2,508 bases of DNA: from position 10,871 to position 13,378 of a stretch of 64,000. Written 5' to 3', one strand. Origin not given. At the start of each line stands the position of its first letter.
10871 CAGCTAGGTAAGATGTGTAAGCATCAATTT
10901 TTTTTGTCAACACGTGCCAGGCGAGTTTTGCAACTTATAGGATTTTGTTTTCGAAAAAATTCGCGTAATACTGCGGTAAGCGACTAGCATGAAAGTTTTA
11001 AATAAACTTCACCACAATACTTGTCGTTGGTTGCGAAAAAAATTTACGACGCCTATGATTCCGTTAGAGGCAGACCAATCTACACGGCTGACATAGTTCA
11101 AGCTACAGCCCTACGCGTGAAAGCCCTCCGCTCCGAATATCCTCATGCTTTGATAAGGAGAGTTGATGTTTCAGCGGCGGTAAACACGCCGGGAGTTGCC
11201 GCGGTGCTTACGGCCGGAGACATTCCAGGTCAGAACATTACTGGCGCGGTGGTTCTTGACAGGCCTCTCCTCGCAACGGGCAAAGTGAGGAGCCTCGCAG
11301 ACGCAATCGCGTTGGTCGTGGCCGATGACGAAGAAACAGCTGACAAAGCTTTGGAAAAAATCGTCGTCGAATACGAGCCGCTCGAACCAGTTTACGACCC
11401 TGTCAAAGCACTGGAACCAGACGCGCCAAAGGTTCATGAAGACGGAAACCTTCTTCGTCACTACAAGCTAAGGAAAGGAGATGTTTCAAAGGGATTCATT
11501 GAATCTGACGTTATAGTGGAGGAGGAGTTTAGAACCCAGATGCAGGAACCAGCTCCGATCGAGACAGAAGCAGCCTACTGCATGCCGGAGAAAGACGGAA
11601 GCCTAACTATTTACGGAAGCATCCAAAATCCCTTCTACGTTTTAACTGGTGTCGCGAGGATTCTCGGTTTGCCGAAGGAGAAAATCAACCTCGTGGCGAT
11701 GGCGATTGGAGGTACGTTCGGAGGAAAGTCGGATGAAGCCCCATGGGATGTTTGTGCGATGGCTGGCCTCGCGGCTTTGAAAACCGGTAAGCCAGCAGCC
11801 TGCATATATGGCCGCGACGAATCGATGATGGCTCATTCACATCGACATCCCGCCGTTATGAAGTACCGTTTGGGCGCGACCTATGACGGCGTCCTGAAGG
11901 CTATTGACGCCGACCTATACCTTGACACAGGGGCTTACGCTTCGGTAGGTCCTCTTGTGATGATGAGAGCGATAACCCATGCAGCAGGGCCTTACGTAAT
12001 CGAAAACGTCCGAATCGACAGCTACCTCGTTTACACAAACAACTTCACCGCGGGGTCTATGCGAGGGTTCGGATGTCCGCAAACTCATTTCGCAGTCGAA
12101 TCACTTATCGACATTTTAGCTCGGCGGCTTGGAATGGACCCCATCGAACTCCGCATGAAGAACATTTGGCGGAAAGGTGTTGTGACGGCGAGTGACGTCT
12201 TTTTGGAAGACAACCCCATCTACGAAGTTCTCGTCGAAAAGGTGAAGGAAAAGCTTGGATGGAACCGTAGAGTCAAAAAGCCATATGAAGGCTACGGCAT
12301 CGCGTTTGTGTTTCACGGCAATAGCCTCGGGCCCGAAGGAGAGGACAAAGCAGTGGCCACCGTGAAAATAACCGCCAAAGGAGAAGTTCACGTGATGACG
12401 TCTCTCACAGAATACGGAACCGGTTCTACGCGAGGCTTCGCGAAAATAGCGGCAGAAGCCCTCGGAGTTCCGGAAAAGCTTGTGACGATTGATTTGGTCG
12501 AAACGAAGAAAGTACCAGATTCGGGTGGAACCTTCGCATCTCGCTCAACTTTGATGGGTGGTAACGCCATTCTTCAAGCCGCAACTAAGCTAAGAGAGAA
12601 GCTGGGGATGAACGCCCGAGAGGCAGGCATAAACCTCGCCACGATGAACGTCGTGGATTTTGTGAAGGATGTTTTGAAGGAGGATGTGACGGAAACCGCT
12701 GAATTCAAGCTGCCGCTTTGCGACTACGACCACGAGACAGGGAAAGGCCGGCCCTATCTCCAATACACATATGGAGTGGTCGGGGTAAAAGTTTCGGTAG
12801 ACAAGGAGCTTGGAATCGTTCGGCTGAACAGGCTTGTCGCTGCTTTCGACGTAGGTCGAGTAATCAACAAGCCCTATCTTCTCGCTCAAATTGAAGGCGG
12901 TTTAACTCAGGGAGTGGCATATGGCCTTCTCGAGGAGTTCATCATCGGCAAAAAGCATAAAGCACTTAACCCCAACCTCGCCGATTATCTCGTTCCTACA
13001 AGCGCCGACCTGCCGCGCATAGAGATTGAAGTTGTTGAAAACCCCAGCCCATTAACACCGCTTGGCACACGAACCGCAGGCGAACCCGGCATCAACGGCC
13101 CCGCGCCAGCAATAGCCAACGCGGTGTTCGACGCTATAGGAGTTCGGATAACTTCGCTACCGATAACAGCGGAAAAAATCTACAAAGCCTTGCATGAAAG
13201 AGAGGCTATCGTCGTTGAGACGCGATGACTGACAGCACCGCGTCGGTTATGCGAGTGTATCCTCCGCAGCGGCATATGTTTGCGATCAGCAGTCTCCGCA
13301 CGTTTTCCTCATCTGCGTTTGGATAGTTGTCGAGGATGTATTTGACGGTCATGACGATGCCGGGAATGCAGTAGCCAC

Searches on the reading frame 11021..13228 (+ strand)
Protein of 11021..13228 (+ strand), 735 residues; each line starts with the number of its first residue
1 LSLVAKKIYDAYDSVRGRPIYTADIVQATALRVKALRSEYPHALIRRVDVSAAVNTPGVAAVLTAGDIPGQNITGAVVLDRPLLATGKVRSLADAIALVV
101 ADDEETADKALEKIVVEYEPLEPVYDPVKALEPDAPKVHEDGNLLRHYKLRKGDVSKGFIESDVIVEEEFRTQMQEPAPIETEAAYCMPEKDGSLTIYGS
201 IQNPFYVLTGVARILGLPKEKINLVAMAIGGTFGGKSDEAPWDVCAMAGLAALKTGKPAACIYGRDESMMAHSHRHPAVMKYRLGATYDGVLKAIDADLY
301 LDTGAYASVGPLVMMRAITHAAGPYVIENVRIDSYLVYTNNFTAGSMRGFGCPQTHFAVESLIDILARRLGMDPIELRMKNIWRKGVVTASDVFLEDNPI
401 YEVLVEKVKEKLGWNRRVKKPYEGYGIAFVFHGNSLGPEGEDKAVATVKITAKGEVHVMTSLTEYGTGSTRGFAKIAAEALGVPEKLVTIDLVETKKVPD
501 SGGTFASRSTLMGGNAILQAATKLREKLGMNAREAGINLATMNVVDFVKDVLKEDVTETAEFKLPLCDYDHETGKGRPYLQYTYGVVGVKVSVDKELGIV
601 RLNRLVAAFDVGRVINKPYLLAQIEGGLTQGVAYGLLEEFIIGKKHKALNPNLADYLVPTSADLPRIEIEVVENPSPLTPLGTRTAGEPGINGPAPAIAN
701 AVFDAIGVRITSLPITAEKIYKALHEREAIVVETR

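Call 76: search_protein_families(library=pfam, proteins=[window:11021-13228:+], max_evalue=0.001)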
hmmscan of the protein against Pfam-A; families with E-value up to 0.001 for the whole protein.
window:11021-13228:+ (735 aa): 3 families
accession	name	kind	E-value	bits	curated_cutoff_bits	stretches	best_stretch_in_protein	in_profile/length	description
PF02738.23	MoCoBD_1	-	7.1e-83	277.9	27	1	140-382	3-244/244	Molybdopterin cofactor-binding domain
PF20256.3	MoCoBD_2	-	7.7e-60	203.2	27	1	414-665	8-283/283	Molybdopterin cofactor-binding domain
PF01315.27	Ald_Xan_dh_C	-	1.2e-26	93.6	31.3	1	17-122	2-110/110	Aldehyde oxidase and xanthine dehydrogenase, a/b hammerhead domain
